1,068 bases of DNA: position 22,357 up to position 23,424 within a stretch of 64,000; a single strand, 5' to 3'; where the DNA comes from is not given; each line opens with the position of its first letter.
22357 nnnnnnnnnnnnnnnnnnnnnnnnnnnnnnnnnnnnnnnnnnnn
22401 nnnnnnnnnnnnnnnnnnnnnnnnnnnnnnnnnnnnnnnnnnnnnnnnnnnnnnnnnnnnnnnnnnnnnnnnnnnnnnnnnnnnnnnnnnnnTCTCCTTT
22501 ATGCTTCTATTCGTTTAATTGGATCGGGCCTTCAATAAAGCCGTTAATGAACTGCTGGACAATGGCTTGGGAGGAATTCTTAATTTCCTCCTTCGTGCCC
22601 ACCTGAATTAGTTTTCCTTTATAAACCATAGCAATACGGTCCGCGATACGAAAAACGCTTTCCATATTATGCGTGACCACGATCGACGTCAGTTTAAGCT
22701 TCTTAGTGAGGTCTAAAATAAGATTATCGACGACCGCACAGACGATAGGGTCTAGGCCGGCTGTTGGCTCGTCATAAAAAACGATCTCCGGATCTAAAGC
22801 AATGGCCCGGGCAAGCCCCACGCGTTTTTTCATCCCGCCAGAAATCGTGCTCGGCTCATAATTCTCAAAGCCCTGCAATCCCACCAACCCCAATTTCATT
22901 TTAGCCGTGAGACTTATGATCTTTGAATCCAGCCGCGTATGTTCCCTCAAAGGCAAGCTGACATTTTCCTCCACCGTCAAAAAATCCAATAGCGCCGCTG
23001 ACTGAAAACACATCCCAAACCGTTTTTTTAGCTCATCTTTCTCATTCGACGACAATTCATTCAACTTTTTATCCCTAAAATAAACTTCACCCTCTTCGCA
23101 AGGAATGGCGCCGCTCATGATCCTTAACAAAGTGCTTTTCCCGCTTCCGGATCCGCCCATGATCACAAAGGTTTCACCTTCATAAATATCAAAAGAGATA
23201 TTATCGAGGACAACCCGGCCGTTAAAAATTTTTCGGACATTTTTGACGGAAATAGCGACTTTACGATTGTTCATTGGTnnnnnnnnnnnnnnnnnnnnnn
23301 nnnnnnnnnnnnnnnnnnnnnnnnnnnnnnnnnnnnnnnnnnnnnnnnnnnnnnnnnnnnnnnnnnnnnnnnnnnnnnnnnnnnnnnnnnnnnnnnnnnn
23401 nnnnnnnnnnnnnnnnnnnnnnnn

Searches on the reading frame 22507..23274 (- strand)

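Call 6: search_protein_families(library=pfam, proteins=[window:22507-23274:-], max_evalue=0.01)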
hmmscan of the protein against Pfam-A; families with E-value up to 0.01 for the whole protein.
window:22507-23274:- (255 aa): 8 families
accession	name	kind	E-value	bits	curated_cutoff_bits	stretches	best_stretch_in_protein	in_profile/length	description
PF00005.33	ABC_tran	-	2e-32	113.1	25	1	23-172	1-137/137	ABC transporter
PF13304.12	AAA_21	-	4.6e-05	24.1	27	0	142-205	236-301/304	AAA domain, putative AbiEii toxin, Type IV TA system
PF13555.12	AAA_29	-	0.00059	20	27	1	27-50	16-39/61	P-loop containing region of AAA domain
PF13476.12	AAA_23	-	0.0027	18.8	27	1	8-54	2-40/201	AAA domain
PF09818.15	ABC_ATPase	-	0.0029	17.1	23.2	0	184-228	213-257/283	P-loop domain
PF03193.22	RsgA_GTPase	-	0.0039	17.5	30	1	32-64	105-137/174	RsgA GTPase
PF02463.25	SMC_N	-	0.005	16.7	40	0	34-219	25-213/220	RecF/RecN/SMC N terminal domain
PF25199.1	nSTAND_NTPase5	-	0.0093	16.2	34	0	33-77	41-86/145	Novel STAND NTPase 5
